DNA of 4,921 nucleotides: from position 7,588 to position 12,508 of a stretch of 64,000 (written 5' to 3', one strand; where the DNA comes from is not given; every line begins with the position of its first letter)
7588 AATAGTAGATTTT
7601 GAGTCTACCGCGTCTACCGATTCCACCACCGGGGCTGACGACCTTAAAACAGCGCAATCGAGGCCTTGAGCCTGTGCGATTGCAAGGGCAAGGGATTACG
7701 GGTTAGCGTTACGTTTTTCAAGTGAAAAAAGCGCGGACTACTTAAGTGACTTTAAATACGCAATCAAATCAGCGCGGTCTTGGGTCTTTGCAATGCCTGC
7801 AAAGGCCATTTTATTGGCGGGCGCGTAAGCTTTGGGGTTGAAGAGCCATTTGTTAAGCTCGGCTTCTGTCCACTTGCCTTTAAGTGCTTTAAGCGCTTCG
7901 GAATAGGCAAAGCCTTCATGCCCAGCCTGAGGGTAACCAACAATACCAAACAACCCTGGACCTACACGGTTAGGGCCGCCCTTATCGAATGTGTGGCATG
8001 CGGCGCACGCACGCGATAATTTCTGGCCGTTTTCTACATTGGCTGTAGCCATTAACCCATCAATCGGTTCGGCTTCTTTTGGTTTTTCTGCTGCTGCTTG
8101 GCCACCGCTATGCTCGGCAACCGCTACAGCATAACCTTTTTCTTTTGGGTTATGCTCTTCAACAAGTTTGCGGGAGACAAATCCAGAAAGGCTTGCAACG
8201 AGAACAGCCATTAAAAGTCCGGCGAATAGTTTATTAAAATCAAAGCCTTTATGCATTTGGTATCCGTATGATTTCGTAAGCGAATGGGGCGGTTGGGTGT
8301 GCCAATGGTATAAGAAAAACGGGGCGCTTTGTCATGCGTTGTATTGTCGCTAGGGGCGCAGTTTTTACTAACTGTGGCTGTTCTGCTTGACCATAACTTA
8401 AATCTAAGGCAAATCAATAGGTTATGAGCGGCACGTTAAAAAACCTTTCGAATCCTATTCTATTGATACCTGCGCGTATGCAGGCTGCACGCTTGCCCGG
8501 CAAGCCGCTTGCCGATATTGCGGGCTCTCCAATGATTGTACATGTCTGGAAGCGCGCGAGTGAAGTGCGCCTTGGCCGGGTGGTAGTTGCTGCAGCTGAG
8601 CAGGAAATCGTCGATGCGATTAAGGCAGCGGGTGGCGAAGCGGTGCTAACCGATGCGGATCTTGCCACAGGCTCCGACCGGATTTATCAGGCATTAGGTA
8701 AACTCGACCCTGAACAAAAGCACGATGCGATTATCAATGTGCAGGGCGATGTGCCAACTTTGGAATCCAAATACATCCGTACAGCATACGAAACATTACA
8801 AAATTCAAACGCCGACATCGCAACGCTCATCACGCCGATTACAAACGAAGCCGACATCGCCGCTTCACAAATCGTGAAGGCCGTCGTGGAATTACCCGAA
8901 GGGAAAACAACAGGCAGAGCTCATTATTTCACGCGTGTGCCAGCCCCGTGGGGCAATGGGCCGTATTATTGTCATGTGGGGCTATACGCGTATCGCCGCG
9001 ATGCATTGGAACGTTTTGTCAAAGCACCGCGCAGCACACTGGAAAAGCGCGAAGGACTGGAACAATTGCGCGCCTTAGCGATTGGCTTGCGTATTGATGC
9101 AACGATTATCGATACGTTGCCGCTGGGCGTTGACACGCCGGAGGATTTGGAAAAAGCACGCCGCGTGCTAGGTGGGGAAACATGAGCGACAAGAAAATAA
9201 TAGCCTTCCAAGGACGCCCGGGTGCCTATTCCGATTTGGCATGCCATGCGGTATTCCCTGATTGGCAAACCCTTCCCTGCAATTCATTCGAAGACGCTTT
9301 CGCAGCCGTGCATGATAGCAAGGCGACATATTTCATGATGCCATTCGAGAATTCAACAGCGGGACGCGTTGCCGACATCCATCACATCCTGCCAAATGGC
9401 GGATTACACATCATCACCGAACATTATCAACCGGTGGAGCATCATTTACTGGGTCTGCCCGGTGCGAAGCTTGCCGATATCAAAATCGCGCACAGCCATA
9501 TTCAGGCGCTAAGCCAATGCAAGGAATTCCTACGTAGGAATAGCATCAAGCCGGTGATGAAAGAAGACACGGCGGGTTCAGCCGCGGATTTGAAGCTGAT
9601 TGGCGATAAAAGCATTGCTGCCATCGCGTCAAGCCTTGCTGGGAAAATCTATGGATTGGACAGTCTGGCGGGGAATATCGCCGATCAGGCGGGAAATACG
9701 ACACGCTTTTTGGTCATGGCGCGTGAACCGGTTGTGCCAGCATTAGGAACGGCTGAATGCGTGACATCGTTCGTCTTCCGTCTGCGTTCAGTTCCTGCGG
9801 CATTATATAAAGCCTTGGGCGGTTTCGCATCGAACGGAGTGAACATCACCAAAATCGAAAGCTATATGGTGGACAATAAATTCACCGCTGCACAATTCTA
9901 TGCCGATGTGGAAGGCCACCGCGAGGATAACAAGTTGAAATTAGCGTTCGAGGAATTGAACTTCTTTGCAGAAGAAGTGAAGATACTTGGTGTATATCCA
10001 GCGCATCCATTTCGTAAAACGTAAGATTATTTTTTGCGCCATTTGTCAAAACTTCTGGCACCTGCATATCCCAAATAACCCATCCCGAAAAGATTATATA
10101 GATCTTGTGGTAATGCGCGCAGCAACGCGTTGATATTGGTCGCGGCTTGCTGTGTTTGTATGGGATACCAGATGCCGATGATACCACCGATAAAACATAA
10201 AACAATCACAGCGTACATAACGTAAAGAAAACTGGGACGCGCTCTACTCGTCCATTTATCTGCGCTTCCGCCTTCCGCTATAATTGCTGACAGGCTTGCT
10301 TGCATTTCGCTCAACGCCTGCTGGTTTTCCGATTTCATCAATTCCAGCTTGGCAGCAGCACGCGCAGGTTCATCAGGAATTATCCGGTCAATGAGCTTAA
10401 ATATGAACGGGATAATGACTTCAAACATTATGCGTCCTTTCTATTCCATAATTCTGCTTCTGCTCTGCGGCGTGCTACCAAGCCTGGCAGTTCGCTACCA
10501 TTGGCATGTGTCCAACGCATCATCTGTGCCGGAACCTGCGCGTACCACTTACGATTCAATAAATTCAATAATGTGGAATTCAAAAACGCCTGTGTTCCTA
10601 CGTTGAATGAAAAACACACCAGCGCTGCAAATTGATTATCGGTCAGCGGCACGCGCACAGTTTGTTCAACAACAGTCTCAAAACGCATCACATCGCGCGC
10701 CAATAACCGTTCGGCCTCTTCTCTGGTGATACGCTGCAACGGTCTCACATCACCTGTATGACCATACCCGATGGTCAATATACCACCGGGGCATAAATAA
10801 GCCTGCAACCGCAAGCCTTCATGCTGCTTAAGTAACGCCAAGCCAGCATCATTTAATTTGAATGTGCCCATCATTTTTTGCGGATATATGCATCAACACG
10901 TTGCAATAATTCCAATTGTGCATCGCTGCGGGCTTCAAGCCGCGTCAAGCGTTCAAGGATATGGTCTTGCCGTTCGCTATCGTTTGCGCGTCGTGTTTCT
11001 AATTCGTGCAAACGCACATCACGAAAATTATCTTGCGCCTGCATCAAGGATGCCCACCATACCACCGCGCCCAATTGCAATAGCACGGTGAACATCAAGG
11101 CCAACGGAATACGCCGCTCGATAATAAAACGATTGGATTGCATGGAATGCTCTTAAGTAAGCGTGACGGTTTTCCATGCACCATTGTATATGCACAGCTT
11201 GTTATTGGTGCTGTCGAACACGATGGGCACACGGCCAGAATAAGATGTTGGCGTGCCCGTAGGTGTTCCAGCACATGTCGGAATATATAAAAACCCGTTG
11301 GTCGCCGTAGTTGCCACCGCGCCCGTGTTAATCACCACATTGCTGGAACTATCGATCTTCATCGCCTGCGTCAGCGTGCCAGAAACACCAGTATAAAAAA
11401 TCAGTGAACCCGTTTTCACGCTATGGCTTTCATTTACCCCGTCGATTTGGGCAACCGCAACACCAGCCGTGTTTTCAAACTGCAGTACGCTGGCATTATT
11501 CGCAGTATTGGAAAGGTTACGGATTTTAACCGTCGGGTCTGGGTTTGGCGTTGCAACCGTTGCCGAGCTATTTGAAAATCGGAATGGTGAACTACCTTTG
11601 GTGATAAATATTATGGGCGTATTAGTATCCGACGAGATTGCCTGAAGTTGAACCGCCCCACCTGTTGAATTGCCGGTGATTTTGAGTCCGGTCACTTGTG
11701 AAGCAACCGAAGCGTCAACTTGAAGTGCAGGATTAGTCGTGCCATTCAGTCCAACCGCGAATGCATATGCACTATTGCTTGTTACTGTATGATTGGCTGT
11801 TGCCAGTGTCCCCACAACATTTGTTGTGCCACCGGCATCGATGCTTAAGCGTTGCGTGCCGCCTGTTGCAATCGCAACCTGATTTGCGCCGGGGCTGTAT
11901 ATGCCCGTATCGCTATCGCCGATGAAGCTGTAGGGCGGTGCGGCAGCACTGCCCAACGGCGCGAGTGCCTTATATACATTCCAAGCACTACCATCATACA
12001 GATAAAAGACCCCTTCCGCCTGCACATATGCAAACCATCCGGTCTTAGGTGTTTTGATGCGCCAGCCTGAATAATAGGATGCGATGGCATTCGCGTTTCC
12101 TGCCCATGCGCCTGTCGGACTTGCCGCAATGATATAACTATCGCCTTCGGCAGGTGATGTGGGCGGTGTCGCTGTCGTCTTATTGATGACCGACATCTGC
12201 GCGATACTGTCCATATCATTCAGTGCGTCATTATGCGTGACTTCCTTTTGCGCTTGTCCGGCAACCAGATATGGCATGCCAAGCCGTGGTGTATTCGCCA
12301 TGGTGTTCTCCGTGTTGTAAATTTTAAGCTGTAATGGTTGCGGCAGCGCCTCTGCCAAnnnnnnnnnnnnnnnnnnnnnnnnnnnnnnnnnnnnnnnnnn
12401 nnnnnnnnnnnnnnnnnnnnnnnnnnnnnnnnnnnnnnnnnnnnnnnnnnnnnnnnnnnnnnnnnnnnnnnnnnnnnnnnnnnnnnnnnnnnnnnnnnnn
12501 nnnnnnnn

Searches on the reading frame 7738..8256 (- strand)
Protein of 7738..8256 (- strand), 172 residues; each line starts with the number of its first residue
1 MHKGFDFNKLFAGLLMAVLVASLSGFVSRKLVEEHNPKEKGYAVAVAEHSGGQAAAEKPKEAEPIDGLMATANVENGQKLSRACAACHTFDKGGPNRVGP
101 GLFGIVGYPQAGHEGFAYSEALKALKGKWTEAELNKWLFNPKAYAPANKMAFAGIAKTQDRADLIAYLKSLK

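Call 93: search_protein_families(library=pfam, proteins=[window:7738-8256:-], max_evalue=0.001)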
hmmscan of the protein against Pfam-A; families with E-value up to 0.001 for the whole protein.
window:7738-8256:- (172 aa): 1 family
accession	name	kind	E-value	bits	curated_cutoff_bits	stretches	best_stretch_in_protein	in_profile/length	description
PF00034.26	Cytochrom_C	-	1.5e-09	39.5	21.3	1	74-172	1-90/90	Cytochrome c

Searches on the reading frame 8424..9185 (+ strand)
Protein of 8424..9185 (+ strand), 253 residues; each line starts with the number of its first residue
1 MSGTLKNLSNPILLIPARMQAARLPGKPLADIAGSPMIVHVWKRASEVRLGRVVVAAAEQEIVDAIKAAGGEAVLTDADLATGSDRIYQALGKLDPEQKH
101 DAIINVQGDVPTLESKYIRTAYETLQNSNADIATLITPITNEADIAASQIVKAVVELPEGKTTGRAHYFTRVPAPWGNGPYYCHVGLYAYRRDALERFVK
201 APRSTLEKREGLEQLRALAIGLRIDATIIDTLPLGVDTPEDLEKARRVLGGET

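Call 93: search_protein_families(library=pfam, proteins=[window:8424-9185:+], max_evalue=0.001)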
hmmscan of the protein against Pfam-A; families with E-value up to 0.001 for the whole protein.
window:8424-9185:+ (253 aa): 2 families
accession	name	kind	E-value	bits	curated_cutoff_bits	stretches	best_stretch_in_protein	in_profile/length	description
PF02348.25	CTP_transf_3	-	5.9e-41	141.1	22.6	1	12-224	1-217/217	Cytidylyltransferase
PF12804.13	NTP_transf_3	-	1.8e-10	41.6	27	1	26-138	15-124/160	MobA-like NTP transferase domain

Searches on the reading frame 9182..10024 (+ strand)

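Call 93: search_protein_families(library=pfam, proteins=[window:9182-10024:+], max_evalue=0.001)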
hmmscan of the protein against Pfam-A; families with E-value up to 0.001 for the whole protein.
window:9182-10024:+ (280 aa): 1 family
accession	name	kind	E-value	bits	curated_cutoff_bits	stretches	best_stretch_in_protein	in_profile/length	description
PF00800.23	PDT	-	4.2e-53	180.3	25.2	1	7-182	1-179/181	Prephenate dehydratase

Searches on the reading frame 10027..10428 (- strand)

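Call 70: search_protein_families(library=phrogs, proteins=[window:10027-10428:-], max_evalue=0.01)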
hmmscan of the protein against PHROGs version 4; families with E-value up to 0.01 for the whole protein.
window:10027-10428:- (133 aa): 1 family
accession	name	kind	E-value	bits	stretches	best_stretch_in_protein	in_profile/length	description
phrog_3427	-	lysis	6.3e-27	95.3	1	5-133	11-138/141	holin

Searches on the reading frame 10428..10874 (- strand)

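Call 93: search_protein_families(library=pfam, proteins=[window:10428-10874:-], max_evalue=0.001)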
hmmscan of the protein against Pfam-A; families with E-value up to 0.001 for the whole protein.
window:10428-10874:- (148 aa): 1 family
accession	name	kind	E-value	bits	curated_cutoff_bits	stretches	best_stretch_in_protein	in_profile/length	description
PF00959.24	Phage_lysozyme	-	4.5e-45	153.5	22.3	1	16-139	1-125/125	Phage lysozyme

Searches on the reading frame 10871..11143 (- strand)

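Call 70: search_protein_families(library=phrogs, proteins=[window:10871-11143:-], max_evalue=0.01)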
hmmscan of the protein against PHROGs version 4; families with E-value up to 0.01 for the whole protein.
window:10871-11143:- (90 aa): 1 family
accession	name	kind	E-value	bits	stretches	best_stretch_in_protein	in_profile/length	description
phrog_19911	-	unknown function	6.9e-05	23.7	1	10-74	4-57/73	-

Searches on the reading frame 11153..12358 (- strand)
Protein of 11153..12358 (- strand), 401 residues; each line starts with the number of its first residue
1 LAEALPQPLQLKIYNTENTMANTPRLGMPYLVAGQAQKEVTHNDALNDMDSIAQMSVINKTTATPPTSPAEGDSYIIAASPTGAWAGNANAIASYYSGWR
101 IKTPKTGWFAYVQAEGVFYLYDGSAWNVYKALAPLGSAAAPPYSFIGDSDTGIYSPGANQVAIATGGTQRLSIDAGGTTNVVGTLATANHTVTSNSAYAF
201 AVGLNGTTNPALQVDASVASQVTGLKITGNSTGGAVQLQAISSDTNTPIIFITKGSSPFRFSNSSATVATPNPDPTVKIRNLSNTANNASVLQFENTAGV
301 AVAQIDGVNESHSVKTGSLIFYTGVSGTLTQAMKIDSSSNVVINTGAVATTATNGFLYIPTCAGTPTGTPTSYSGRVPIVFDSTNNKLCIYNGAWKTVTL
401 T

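Call 5: search_protein_families(library=pfam, proteins=[window:11153-12358:-], max_evalue=0.01)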
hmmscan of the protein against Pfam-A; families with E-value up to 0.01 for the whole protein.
window:11153-12358:- (401 aa): 1 family
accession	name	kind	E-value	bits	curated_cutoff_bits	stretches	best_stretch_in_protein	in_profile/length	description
PF10983.13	DUF2793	-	1.1e-26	93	27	1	42-126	1-86/87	Protein of unknown function (DUF2793)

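Call 6: search_protein_families(library=ncbifam, proteins=[window:11153-12358:-], max_evalue=0.01)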
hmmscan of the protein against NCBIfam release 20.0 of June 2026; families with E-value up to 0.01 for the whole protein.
window:11153-12358:- (401 aa): 0 families

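Call 70: search_protein_families(library=phrogs, proteins=[window:11153-12358:-], max_evalue=0.01)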
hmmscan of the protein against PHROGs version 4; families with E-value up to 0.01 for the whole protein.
window:11153-12358:- (401 aa): 11 families
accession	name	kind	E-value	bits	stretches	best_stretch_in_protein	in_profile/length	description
phrog_5363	-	unknown function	3.8e-35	122.9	1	20-241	5-232/245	-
phrog_15388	-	unknown function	9.4e-33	115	1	21-209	2-194/345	-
phrog_13925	-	unknown function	1.9e-27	97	1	20-237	1-216/640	-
phrog_25093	-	unknown function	1.2e-21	78.1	1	17-353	2-338/564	-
phrog_7049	-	tail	1.1e-16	62.1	1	24-128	7-113/246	tail fiber protein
phrog_35360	-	tail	4.4e-11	43.5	1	22-134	5-117/260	tail fiber protein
phrog_28766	-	tail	1e-08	35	1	135-200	226-288/472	tail fiber protein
phrog_18345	-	tail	1.6e-08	34.4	1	137-250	214-333/956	tail fiber protein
phrog_21978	-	unknown function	2.3e-08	35.2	1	44-242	27-195/220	-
phrog_9942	-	tail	8.5e-07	28.3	1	137-196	155-203/1178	tail fiber protein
phrog_14100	-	unknown function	0.00022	21.2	1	125-180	50-104/485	-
